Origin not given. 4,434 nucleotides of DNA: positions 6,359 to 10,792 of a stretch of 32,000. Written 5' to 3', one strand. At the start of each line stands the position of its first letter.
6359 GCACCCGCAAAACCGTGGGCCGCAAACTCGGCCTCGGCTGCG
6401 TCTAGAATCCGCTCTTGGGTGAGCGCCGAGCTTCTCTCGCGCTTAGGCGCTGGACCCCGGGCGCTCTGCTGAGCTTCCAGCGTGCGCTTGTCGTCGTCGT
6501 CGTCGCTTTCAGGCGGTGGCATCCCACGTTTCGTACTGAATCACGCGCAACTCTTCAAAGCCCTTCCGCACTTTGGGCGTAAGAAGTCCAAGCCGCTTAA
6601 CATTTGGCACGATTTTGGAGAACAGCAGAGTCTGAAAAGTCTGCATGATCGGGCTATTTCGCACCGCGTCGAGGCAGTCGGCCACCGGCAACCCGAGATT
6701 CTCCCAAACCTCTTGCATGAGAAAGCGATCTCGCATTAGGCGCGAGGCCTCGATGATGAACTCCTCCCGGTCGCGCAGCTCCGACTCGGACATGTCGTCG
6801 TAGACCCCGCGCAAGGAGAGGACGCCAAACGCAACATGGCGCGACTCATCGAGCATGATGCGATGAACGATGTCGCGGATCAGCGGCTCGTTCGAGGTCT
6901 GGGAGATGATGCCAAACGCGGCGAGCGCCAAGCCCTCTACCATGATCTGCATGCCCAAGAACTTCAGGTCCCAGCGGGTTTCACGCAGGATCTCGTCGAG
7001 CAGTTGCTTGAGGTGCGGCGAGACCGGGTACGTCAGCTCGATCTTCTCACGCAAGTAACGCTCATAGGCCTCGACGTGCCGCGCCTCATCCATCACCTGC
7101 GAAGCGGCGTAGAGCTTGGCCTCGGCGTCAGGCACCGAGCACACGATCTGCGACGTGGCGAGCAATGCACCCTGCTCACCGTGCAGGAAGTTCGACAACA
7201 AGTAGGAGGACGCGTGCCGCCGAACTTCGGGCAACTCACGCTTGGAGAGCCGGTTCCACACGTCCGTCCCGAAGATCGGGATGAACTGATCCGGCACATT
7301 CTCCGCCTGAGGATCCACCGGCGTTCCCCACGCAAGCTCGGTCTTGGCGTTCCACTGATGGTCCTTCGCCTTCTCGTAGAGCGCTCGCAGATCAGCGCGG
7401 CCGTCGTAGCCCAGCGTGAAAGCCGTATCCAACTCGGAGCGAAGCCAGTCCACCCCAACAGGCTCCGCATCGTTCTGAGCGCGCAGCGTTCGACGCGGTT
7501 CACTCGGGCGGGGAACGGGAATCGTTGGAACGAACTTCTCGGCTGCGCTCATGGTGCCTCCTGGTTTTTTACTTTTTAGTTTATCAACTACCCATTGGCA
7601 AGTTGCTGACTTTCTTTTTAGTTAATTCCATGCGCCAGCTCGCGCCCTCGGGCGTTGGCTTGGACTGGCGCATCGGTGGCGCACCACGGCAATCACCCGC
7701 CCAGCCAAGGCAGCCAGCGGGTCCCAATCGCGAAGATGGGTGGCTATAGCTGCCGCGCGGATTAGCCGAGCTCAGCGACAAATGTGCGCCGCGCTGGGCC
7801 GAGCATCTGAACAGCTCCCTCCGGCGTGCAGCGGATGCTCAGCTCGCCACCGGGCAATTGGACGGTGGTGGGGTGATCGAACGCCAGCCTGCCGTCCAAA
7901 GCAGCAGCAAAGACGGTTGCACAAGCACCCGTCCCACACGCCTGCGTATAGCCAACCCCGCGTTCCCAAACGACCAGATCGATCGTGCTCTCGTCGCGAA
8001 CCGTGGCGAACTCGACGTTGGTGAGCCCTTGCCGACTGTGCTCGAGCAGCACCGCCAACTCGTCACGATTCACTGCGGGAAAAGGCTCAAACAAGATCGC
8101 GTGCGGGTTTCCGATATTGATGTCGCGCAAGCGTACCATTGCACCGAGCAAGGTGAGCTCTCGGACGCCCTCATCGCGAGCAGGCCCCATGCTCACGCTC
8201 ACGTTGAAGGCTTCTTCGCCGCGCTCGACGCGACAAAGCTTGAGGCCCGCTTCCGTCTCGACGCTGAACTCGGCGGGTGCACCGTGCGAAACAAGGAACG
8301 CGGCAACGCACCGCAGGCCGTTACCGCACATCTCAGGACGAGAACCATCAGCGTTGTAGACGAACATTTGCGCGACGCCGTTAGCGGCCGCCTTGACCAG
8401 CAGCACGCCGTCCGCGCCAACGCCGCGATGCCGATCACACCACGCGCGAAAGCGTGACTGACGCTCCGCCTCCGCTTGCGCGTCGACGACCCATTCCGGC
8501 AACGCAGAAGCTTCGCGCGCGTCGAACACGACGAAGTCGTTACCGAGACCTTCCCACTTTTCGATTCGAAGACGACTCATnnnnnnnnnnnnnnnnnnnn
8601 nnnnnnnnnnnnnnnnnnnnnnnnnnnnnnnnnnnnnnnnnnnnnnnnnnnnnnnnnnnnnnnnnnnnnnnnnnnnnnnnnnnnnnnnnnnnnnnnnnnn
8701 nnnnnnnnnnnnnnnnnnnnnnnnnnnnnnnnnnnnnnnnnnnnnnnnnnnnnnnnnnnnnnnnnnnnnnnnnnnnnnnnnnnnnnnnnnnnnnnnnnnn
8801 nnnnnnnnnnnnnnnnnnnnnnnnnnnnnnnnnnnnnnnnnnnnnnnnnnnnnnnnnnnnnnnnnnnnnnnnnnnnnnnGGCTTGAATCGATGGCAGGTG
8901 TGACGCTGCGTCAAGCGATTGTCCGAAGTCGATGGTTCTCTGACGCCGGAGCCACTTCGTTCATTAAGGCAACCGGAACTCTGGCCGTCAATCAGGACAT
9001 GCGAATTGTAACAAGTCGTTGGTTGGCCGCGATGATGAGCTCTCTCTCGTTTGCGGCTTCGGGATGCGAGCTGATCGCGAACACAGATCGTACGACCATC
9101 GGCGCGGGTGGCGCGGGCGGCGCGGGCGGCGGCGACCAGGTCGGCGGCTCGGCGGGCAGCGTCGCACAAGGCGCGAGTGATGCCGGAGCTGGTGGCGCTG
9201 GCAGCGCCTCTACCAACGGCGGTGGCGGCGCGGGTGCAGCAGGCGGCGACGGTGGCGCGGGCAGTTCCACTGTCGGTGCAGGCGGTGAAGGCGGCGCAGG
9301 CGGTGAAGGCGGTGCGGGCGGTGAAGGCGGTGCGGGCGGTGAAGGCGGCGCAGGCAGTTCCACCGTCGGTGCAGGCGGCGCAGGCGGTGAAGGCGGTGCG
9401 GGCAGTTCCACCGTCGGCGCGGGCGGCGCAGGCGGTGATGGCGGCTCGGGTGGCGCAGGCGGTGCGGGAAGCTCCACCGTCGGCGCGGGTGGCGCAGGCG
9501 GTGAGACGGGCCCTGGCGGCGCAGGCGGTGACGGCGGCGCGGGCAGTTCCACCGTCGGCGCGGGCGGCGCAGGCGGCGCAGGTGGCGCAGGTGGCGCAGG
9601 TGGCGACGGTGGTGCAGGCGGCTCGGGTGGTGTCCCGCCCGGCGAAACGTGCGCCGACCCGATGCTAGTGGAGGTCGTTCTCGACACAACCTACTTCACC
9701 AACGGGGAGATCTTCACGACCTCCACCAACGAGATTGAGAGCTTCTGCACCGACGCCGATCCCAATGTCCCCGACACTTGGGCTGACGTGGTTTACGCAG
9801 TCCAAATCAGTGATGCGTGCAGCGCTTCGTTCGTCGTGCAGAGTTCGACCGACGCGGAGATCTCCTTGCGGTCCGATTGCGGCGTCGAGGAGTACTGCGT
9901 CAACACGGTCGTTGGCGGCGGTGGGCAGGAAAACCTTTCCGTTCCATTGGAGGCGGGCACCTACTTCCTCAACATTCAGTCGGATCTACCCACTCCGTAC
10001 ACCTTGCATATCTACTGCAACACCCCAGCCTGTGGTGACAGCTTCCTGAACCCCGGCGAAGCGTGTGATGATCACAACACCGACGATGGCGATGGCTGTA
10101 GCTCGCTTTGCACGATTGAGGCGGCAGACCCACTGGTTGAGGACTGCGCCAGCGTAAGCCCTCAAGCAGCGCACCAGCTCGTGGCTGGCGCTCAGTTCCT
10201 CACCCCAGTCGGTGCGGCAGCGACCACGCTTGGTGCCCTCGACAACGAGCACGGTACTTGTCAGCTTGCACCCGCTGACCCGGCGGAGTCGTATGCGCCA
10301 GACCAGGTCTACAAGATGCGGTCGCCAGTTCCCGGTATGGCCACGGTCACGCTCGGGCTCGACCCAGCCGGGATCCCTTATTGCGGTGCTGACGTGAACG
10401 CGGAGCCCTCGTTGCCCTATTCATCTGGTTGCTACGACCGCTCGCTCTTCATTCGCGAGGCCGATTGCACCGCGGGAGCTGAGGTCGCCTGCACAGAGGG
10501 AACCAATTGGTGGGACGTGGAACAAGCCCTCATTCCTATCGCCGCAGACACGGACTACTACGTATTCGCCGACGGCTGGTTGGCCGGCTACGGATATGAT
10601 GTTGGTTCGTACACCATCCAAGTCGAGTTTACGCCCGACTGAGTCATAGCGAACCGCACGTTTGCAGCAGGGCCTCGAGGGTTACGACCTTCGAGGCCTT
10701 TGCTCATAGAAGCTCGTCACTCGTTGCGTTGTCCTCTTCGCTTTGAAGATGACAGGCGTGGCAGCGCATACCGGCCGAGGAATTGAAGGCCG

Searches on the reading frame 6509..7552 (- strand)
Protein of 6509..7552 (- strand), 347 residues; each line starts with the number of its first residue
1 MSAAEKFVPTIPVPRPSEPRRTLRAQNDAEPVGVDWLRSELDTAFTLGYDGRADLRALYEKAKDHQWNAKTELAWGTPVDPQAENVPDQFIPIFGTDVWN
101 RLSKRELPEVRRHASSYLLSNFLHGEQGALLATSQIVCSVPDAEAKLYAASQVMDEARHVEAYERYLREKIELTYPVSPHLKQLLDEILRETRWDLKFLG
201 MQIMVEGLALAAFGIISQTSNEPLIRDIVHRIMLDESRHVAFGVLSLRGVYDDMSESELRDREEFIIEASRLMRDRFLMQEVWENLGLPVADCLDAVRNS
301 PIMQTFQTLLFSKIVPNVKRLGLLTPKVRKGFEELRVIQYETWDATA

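Call 56: search_protein_families(library=pfam, proteins=[window:6509-7552:-])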
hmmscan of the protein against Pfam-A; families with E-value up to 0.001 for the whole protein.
window:6509-7552:- (347 aa): 1 family
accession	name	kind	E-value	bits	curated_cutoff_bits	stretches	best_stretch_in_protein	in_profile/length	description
PF11583.14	AurF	-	3.2e-14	53.2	29.6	1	55-322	8-282/282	P-aminobenzoate N-oxygenase AurF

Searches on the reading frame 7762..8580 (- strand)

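Call 56: search_protein_families(library=pfam, proteins=[window:7762-8580:-])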
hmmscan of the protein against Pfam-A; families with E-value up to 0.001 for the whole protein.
window:7762-8580:- (272 aa): 1 family
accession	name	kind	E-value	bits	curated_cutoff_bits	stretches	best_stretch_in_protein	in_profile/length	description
PF01678.24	DAP_epimerase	-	2.6e-46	157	34.7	2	10-135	5-119/121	Diaminopimelate epimerase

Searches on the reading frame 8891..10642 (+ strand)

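Call 56: search_protein_families(library=pfam, proteins=[window:8891-10642:+])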
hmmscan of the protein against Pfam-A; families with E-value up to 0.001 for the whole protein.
window:8891-10642:+ (583 aa): 1 family
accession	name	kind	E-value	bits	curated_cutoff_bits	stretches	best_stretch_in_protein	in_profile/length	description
PF13948.11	DUF4215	-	7.7e-06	26.5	27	1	375-407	16-46/47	Domain of unknown function (DUF4215)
